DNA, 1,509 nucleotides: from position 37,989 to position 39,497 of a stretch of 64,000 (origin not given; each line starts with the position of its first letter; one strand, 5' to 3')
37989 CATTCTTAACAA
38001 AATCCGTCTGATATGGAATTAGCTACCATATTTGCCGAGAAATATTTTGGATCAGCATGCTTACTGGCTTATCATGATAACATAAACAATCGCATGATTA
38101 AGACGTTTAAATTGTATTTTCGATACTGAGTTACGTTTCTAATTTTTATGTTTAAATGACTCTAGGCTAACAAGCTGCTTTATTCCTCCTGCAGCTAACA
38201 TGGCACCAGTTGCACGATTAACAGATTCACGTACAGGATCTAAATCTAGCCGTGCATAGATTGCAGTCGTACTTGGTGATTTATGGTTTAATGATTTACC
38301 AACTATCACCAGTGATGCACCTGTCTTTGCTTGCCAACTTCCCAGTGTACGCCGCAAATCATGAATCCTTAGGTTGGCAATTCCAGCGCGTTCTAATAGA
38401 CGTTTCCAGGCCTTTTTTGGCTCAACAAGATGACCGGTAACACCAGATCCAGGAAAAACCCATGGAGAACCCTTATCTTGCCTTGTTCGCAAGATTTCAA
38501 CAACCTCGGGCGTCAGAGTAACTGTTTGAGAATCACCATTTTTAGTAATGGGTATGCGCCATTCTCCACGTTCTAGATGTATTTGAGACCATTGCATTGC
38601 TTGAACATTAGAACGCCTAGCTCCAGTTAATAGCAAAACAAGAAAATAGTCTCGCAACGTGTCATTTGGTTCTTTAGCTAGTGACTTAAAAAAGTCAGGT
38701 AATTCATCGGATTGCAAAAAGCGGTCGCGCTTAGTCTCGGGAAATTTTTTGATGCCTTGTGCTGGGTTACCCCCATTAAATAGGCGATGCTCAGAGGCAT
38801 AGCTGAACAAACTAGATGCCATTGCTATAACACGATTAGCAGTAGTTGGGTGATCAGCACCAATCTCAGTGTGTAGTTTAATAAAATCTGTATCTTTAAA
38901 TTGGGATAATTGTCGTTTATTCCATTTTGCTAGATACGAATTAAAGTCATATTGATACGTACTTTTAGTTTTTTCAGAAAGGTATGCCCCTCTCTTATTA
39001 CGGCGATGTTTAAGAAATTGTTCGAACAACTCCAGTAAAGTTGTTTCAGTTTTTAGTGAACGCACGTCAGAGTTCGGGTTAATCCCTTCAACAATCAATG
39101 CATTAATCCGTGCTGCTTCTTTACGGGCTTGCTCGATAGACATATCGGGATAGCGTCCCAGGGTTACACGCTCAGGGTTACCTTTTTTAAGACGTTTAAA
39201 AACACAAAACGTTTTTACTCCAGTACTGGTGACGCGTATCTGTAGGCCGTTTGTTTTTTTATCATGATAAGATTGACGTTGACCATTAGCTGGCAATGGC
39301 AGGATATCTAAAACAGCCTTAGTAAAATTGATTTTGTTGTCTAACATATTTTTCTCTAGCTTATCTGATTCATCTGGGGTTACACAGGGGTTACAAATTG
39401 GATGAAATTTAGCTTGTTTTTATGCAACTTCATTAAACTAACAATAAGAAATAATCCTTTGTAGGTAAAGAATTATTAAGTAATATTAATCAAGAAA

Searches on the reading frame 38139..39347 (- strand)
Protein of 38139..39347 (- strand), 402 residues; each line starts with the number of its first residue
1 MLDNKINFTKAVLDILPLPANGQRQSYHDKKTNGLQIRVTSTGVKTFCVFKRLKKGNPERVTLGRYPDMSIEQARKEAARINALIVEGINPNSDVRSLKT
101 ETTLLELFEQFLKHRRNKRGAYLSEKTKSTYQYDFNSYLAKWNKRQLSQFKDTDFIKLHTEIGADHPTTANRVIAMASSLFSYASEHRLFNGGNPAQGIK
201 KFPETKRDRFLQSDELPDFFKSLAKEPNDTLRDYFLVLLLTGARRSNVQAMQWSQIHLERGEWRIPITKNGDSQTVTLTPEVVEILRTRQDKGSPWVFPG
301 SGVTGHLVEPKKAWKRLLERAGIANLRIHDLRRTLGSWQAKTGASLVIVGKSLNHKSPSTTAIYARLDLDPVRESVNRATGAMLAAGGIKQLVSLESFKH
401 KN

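Call 61: search_protein_families(library=pfam, proteins=[window:38139-39347:-], max_evalue=1)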
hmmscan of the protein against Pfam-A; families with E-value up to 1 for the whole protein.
window:38139-39347:- (402 aa): 7 families
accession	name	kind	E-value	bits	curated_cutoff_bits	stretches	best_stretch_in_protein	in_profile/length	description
PF00589.27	Phage_integrase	-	2.9e-25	89.5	27.1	1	210-368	2-169/172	Phage integrase family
PF13356.12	Arm-DNA-bind_3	-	4.4e-15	56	27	1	26-94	16-79/83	Arm DNA-binding domain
PF02899.23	Phage_int_SAM_1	-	0.00021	21.9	22.3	1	109-184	2-79/83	Phage integrase, N-terminal SAM-like domain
PF22022.2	Phage_int_M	-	0.0053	17.4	27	1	110-197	7-92/96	Phage integrase central domain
PF24624.1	Int_N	-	0.015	16.4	27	1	131-202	26-99/100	Phage integrase, N-terminal domain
PF14518.11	Haem_oxygenas_2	-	0.023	14.9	28.9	1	96-174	72-151/177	Iron-containing redox enzyme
PF13495.12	Phage_int_SAM_4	-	0.12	13.2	27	1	112-157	3-48/85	Phage integrase, N-terminal SAM-like domain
